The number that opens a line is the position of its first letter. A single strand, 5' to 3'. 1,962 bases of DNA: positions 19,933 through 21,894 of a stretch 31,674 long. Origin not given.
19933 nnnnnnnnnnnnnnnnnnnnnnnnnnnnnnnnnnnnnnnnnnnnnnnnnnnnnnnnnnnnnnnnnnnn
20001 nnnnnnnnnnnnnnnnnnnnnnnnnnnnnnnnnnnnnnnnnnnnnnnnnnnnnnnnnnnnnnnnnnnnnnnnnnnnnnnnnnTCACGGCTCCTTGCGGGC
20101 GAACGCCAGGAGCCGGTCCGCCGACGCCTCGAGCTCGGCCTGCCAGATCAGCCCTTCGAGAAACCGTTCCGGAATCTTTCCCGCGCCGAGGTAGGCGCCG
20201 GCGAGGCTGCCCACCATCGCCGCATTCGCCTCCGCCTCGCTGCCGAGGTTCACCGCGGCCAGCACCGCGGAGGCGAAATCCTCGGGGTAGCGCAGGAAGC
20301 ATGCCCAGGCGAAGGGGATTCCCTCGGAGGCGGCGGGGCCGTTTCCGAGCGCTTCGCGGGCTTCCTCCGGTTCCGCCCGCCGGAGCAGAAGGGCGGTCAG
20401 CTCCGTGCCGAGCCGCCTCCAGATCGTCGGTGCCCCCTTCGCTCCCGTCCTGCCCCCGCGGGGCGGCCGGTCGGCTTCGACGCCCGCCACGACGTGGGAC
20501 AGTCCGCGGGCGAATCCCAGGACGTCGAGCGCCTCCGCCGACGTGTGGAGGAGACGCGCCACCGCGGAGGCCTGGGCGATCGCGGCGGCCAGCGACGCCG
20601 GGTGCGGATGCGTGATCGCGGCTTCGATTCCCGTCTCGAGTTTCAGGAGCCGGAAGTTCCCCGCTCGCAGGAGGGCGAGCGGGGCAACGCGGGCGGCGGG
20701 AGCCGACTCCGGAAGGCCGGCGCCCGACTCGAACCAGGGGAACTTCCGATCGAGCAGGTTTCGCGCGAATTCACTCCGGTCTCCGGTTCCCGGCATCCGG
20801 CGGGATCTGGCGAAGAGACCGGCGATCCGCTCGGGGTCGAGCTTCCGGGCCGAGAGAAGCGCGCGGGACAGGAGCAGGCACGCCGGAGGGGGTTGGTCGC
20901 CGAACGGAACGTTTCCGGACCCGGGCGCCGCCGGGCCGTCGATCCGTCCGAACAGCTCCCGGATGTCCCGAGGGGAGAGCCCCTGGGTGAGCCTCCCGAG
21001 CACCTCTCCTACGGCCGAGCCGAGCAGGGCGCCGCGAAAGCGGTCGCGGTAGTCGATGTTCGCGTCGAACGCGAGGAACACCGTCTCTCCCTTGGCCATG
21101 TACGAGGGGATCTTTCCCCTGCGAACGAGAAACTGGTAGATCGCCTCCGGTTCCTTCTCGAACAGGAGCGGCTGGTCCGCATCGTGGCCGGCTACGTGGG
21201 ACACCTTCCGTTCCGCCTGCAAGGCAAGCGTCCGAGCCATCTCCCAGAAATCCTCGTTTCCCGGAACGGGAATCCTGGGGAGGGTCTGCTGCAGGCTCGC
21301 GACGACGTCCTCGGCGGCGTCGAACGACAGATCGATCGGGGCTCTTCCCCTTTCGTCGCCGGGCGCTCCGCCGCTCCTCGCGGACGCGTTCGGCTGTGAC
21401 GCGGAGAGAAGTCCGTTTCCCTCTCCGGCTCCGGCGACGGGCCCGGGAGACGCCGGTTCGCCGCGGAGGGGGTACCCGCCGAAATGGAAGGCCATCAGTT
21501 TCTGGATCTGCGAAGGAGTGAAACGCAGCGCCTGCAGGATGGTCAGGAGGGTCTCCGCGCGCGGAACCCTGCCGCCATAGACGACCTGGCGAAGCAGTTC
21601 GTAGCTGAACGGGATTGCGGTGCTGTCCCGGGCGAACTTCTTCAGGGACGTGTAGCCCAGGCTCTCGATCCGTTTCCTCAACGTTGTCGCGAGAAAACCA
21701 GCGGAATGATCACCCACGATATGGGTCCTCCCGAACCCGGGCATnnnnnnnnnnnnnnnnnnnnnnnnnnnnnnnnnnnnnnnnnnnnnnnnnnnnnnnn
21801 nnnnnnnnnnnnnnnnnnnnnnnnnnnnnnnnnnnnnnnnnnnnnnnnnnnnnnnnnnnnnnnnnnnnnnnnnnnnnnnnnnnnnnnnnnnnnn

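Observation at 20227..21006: The ARH domain has lost almost all of its metal ligands: a pseudoenzyme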

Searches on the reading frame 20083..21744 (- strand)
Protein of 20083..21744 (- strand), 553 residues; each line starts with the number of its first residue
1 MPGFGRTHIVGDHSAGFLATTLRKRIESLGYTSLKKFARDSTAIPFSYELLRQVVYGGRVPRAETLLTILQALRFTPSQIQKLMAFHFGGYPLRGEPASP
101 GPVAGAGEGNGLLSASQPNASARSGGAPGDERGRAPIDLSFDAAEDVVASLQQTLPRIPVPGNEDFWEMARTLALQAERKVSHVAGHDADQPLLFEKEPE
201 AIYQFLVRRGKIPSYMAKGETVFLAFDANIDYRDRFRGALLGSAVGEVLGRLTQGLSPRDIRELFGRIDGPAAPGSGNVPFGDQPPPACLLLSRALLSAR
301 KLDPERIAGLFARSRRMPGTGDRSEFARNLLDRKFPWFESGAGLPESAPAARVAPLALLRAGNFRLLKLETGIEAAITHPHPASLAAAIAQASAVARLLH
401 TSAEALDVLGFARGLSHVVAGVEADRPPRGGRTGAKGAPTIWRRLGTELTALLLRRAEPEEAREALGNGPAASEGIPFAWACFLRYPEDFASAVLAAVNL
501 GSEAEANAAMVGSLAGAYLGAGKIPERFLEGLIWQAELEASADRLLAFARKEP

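Call 3: search_protein_families(library=pfam, proteins=[window:20083-21744:-], max_evalue=1)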
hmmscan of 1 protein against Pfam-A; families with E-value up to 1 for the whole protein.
window:20083-21744:- (553 aa): 2 families
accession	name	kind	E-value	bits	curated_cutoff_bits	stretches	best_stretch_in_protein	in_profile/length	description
PF03747.19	ADP_ribosyl_GH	-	2.8e-37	129.4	26.2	1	238-527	1-287/287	ADP-ribosylglycohydrolase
PF05433.20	Rick_17kDa_Anti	-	0.51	10.7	24.2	0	233-251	22-40/43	Glycine zipper 2TM domain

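Call 4: search_protein_families(library=ncbifam, proteins=[window:20083-21744:-], max_evalue=1)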
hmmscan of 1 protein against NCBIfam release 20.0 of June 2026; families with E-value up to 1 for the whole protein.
window:20083-21744:- (553 aa): 2 families
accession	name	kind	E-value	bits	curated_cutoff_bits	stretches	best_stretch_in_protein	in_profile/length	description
TIGR02662.1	dinitro_DRAG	equivalog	3.2e-13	49.6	337.05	2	488-547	223-284/287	ADP-ribosyl-[dinitrogen reductase] hydrolase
NF041672.1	ADPriboarghdlase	equivalog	2e-09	36.7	490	1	488-549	298-359/361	ADP-ribosylarginine hydrolase Tri1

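Call 5: search_solved_structures(query=window:20083-21744:-, max_evalue=1, show_alignments=3)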
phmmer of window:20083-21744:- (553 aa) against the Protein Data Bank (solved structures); distinct sequences matched with E-value up to 1: 21.
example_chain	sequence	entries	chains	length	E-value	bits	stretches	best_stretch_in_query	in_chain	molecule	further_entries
1t5j_A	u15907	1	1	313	2.9e-17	65.7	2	231-399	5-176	Hypothetical protein MJ1187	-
6d3a_C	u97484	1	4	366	3.2e-11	45.7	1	234-533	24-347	Poly(ADP-ribose) glycohydrolase ARH3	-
9rfd_A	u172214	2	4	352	7.5e-11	44.5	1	234-533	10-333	ADP-ribosylhydrolase ARH3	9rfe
5zqy_A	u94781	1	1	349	7.7e-11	44.5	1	234-533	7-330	Poly(ADP-ribose) glycohydrolase ARH3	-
2g4k_A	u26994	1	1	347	7.8e-11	44.5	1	234-533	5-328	ADP-ribosylhydrolase 3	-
2foz_A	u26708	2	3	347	7.8e-11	44.5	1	234-533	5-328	ADP-ribosylhydrolase like 2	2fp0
6d36_C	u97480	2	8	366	8.4e-11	44.4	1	234-533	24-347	Poly(ADP-ribose) glycohydrolase ARH3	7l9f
7akr_AAA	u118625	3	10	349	1.8e-10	43.3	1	234-533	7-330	ADP-ribose glycohydrolase ARH3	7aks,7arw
7l9h_C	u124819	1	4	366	2e-10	43.1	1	234-533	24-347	ADP-ribose glycohydrolase ARH3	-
7l9i_C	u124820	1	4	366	2.2e-10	43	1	234-533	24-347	ADP-ribose glycohydrolase ARH3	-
6dre_A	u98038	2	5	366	4.1e-10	42.1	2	479-551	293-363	ADP-ribosyl-(Dinitrogen reductase) hydrolase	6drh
2qty_A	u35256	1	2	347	1.3e-09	40.5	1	234-531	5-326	Poly(ADP-ribose) glycohydrolase ARH3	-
2woe_A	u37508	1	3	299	1.7e-09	40.1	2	233-396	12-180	ADP-RIBOSYL-[DINITROGEN REDUCTASE] GLYCOHYDROLASE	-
2woc_A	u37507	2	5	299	1.7e-09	40.1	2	233-396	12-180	ADP-RIBOSYL-[DINITROGEN REDUCTASE] GLYCOHYDROLASE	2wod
3g9d_A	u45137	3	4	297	1.9e-08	36.6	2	232-399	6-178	Dinitrogenase reductase activating glucohydrolase | Dinitrogenase reductase activacting glicohydrolase | ADP-ribosyl-(Dinitrogen reductase) hydrolase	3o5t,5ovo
8xks_Q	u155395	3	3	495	0.031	16.1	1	346-545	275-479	ADP-ribosylglycohydrolase | ARHL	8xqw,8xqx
6sga_FP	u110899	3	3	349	0.08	14.8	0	485-531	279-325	mt-SAF23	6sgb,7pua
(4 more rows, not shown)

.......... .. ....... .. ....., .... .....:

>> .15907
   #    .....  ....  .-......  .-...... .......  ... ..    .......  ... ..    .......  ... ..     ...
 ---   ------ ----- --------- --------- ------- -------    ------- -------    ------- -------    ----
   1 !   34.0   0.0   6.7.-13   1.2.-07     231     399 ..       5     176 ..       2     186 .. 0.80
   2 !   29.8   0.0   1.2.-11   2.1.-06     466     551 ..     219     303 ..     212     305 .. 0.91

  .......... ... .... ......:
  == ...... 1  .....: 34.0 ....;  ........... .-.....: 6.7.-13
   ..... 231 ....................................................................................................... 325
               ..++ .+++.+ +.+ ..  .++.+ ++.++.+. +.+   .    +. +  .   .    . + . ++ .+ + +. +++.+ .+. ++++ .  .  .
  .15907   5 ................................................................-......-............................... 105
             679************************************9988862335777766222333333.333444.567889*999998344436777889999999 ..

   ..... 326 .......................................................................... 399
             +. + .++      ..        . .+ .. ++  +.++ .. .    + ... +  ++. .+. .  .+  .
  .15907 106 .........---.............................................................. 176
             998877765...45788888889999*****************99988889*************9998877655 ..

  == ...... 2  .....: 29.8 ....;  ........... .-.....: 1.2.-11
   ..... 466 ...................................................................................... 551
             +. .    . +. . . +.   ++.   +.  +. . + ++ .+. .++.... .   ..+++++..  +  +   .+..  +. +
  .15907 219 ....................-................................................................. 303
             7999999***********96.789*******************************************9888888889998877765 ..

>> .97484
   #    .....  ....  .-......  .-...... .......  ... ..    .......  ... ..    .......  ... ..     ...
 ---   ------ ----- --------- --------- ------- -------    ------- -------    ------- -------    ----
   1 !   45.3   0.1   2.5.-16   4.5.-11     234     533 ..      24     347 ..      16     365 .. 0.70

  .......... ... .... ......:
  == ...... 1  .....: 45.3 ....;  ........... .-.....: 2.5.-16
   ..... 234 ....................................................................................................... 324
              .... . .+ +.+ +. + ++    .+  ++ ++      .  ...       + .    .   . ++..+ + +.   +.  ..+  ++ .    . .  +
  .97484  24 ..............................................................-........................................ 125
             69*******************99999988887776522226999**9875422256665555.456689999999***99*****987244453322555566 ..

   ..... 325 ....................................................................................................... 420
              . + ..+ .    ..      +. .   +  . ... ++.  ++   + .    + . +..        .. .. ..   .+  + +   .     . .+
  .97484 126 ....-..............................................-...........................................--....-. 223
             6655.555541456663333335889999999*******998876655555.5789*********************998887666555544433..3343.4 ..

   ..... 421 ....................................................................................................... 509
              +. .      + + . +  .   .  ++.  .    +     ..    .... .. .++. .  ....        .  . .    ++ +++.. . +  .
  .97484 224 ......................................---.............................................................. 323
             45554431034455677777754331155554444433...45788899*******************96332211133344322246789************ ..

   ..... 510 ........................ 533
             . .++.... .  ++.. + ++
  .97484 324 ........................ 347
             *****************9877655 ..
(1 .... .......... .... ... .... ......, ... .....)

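Call 7: find_homologous_proteins(query=window:20083-21744:-, max_evalue=0.001)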
Query window:20083-21744:- (553 aa): 235 proteins with E <= 0.001 among 8000 candidates; the best 120 are listed.
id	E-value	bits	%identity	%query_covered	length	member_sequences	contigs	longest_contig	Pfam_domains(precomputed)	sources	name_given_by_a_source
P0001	0.0e+0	1212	100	100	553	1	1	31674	PF03747.20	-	-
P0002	6.1e-286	967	82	98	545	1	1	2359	PF03747.20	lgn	-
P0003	1.1e-222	759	66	97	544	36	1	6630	PF03747.20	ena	-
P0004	3.4e-221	754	65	97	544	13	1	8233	PF03747.20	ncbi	-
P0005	6.2e-221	753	65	98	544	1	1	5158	PF03747.20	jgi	-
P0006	2.0e-220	751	66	98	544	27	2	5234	PF03747.20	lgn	-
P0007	5.8e-220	750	66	98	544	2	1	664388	PF03747.20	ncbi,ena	-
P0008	6.0e-220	750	65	98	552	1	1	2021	PF03747.20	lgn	-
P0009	7.0e-220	749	66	97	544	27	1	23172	PF03747.20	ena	-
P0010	3.4e-219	747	65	97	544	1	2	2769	PF03747.20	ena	-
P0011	4.4e-219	747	65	97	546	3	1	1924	PF03747.20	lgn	-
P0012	7.5e-219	746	64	98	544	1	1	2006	PF03747.20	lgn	-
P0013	1.2e-218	745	64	98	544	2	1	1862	PF03747.20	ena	-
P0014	5.0e-218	743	66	97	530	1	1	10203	PF03747.20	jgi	jgi:ADP-ribosylglycohydrolase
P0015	1.3e-217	742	64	98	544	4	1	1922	PF03747.20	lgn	-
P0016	6.5e-217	740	65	97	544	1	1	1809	PF03747.20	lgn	-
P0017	1.2e-214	732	63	98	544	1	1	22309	PF03747.20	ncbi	-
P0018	2.3e-214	731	65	97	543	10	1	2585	PF03747.20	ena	-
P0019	3.0e-214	731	64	98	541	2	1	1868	PF03747.20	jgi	jgi:ADP-ribosylglycohydrolase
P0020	5.1e-214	730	65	97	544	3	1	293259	PF03747.20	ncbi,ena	-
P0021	6.1e-214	730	64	98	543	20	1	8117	PF03747.20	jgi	-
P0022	8.5e-214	729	64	98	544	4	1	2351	PF03747.20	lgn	-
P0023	7.8e-213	726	64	97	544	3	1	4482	PF03747.20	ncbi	-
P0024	2.1e-212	725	64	98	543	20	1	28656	PF03747.20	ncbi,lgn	ncbi:MAG: ADP-ribosylglycohydrolase family protein [Candidatus Deferrimicrobiaceae bacterium]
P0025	6.4e-211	720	64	97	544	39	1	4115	PF03747.20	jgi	-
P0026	4.3e-210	717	64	97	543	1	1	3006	PF03747.20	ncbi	-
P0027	2.9e-209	714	64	97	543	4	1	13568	PF03747.20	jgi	jgi:ADP-ribosylglycohydrolase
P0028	5.7e-209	713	63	97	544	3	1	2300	PF03747.20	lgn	-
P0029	9.6e-209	713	64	95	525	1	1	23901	PF03747.20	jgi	jgi:ADP-ribosylglycohydrolase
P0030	6.4e-207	707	64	97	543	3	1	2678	PF03747.20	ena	-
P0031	1.2e-206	706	64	97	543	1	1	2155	PF03747.20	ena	-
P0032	1.5e-206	705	63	97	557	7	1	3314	PF03747.20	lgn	-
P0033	2.0e-205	702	63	97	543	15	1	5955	PF03747.20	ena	-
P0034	1.5e-204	699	63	95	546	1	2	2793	PF03747.20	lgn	-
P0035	2.9e-202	691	64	92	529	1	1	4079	PF03747.20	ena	-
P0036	1.9e-196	672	60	98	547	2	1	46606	PF03747.20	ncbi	-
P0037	3.0e-191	655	61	98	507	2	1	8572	PF03747.20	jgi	jgi:ADP-ribosylglycohydrolase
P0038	1.1e-182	627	59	97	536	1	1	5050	PF03747.20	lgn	-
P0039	2.8e-178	612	56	97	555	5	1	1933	PF03747.20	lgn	-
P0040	1.1e-177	610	56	97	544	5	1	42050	PF03747.20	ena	-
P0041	3.2e-176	605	56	98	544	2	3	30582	PF03747.20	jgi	jgi:ADP-ribosyl-[dinitrogen reductase] hydrolase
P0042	5.1e-176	605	56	98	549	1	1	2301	PF03747.20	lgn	-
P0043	6.0e-176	604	56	97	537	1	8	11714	PF03747.20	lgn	-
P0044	1.1e-175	604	57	94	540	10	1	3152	PF03747.20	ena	-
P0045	1.9e-175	603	56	96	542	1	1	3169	PF03747.20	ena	-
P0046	2.1e-175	603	57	97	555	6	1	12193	PF03747.20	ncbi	-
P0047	1.0e-174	600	55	97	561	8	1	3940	PF03747.20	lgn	-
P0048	1.9e-174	599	56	97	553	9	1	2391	PF03747.20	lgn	-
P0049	2.0e-174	599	56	96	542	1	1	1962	PF03747.20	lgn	-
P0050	2.7e-174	599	56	97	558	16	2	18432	PF03747.20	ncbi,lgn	ncbi:MAG TPA: ADP-ribosylglycohydrolase family protein [Candidatus Deferrimicrobiaceae bacterium]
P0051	3.1e-174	599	55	97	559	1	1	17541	PF03747.20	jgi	-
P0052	3.4e-174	599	55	97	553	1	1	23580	PF03747.20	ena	-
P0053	3.7e-174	598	56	97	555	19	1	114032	PF03747.20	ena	-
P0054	6.1e-174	598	56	98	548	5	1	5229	PF03747.20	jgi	jgi:ADP-ribosyl-[dinitrogen reductase] hydrolase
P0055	2.2e-173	596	55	96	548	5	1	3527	PF03747.20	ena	-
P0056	2.5e-173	596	56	97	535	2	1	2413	PF03747.20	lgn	-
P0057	2.6e-173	596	56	97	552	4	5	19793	PF03747.20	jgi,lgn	jgi:ADP-ribosyl-[dinitrogen reductase] hydrolase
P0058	2.6e-173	596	56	96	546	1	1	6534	PF03747.20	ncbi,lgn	-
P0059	3.2e-173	595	55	98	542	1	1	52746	PF03747.20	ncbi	ncbi:MAG: ADP-ribosylglycohydrolase family protein [Gemmatimonadota bacterium]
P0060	4.5e-173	595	56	97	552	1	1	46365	PF03747.20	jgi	jgi:ADP-ribosylglycohydrolase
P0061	5.1e-173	595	56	98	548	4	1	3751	PF03747.20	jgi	jgi:ADP-ribosyl-[dinitrogen reductase] hydrolase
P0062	5.1e-173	595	55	96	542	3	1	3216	PF03747.20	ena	-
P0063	5.3e-173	595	55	96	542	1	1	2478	PF03747.20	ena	-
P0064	6.1e-173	594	56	95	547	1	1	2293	PF03747.20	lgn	-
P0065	8.8e-173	594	54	98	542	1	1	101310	PF03747.20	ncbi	-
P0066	8.8e-173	594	56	97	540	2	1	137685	PF03747.20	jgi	-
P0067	1.2e-172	593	56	96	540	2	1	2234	PF03747.20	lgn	-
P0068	1.3e-172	593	55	97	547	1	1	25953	PF03747.20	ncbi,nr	ncbi:MAG: ADP-ribosylglycohydrolase family protein [Deltaproteobacteria bacterium]|nr:ADP-ribosylgly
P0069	6.3e-172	591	56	97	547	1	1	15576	PF03747.20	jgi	jgi:ADP-ribosylglycohydrolase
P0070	2.3e-171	589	55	96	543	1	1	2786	PF03747.20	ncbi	-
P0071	2.3e-171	589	55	98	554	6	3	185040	PF03747.20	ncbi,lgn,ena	-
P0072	5.5e-171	588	56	97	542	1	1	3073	PF03747.20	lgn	-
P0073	6.9e-171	588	55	94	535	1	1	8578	PF03747.20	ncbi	-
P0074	1.2e-170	587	56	94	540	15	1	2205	PF03747.20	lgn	-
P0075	3.0e-170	586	53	97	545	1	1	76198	PF03747.20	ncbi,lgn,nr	ncbi:MAG: ADP-ribosylglycohydrolase family protein [Deltaproteobacteria bacterium]|nr:ADP-ribosylgly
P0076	4.4e-170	585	55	98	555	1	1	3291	PF03747.20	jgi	jgi:ADP-ribosylglycohydrolase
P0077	4.6e-170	585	53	97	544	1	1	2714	PF03747.20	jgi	jgi:ADP-ribosylglycohydrolase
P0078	7.9e-170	584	56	97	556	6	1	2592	PF03747.20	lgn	-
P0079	1.6e-169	583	56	97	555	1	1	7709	PF03747.20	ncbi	-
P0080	1.7e-169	583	55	94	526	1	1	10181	PF03747.20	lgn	-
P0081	2.8e-169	582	54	96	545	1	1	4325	PF03747.20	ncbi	-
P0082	3.3e-169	582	55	96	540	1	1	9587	PF03747.20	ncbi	-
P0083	3.5e-169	582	55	97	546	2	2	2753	PF03747.20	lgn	-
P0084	2.2e-168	579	55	98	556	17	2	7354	PF03747.20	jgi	jgi:ADP-ribosylglycohydrolase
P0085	4.1e-168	579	54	96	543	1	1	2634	PF03747.20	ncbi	-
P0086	7.0e-168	578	55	98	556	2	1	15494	PF03747.20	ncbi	-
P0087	9.9e-168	577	54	96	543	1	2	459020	PF03747.20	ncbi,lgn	-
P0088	5.7e-167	575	56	97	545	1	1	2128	PF03747.20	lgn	-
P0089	1.3e-166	574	54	98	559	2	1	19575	PF03747.20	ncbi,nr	ncbi:MAG: hypothetical protein FIA93_05625 [Deltaproteobacteria bacterium]|nr:hypothetical protein [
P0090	1.3e-166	574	54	97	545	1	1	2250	PF03747.20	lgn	-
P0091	2.8e-166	572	54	99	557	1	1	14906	PF03747.20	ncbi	-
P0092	3.0e-166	572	54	98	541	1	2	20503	PF03747.20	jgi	jgi:ADP-ribosyl-[dinitrogen reductase] hydrolase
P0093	2.6e-165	569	54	94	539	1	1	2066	PF03747.20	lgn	-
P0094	3.2e-165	569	54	98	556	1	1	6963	PF03747.20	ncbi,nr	ncbi:MAG TPA: ADP-ribosylglycohydrolase family protein [Candidatus Limnocylindrales bacterium]|nr:AD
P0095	8.9e-165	567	55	94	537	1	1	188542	PF03747.20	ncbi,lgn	ncbi:MAG: hypothetical protein Kow00128_03560 [Deltaproteobacteria bacterium]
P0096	1.2e-164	567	53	97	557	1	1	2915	PF03747.20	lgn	-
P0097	3.0e-164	566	53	95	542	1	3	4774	PF03747.20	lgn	-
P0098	4.9e-163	562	53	97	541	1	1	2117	PF03747.20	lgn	-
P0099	1.8e-162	560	55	94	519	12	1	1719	PF03747.20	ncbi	ncbi:MAG TPA: ADP-ribosylglycohydrolase family protein, partial [Candidatus Deferrimicrobiaceae bact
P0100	2.9e-162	559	55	94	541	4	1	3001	PF03747.20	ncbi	-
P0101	1.5e-161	557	53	97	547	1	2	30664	PF03747.20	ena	-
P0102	2.6e-159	549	55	93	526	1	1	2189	PF03747.20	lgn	-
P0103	2.5e-158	546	53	98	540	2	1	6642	PF03747.20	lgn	-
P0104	1.3e-156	541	53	97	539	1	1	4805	PF03747.20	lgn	-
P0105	1.4e-156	540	51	94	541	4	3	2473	PF03747.20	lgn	-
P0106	9.0e-154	531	53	96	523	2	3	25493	PF03747.20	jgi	jgi:poly(ADP-ribose) glycohydrolase ARH3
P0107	5.2e-153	529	51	96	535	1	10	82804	PF03747.20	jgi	jgi:poly(ADP-ribose) glycohydrolase ARH3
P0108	7.7e-152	525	53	97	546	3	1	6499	PF03747.20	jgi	-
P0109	1.4e-151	524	54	92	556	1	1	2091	PF03747.20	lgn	-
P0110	7.3e-151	522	52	97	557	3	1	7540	PF03747.20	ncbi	-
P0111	1.2e-149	518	51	97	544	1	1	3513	PF03747.20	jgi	jgi:ADP-ribosylglycohydrolase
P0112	2.9e-149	516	52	98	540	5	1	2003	PF03747.20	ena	-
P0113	3.3e-149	516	51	97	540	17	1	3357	PF03747.20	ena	-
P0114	2.9e-148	513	52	97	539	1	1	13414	PF03747.20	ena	-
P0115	6.1e-148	512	51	98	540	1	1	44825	PF03747.20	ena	-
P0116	6.8e-148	512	51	95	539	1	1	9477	PF03747.20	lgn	-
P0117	7.5e-148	512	51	98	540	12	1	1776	PF03747.20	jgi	-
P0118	9.4e-148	511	50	98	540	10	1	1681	PF03747.20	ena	-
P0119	1.5e-147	511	52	94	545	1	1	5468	PF03747.20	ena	-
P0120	1.8e-147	510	51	98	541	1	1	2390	PF03747.20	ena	-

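Call 12: find_encoding_contigs(protein=P0007, flank=6000, max_places=2)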
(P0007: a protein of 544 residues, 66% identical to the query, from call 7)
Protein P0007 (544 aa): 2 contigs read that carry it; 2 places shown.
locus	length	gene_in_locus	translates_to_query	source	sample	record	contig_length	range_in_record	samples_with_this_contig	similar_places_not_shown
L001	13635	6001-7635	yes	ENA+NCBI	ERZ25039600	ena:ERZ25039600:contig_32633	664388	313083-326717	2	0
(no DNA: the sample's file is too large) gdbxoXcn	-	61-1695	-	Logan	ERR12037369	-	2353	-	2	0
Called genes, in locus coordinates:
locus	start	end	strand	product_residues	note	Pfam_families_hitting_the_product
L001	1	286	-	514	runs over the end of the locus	PF01039:Carboxyl_trans, PF03255:ACCA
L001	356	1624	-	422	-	PF13183:Fer4_8, PF13534:Fer4_17, PF02754:CCG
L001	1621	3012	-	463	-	PF01565:FAD_binding_4, PF02913:FAD-oxidase_C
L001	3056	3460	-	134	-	PF01814:Hemerythrin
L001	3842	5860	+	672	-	PF13534:Fer4_17 (faint), PF12797:Fer4_2 (faint), PF13183:Fer4_8, PF13187:Fer4_9, PF13237:Fer4_10 (faint), PF13484:Fer4_16 (faint), PF02754:CCG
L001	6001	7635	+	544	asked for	PF03747:ADP_ribosyl_GH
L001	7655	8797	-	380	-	PF02771:Acyl-CoA_dh_N, PF02770:Acyl-CoA_dh_M, PF00441:Acyl-CoA_dh_1, PF08028:Acyl-CoA_dh_2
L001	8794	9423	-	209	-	PF00440:TetR_N, PF08359:TetR_C_4, PF17932:TetR_C_24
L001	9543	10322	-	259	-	PF09339:HTH_IclR, PF01614:IclR_C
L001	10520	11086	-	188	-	PF23914:TPR_CcmH_CycH, PF00515:TPR_1, PF07719:TPR_2 (weak), PF13371:TPR_9 (weak), PF21033:RMD1-3 (weak), PF13431:TPR_17 (weak), PF14559:TPR_19 (weak), PF13414:TPR_11 (weak), +9 more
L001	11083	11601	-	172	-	PF01288:HPPK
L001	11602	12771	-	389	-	PF00155:Aminotran_1_2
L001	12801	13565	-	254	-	PF10370:Rv2993c-like_N, PF01557:FAA_hydrolase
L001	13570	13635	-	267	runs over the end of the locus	PF01113:DapB_N, PF05173:DapB_C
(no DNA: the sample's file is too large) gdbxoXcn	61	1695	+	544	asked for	PF03747:ADP_ribosyl_GH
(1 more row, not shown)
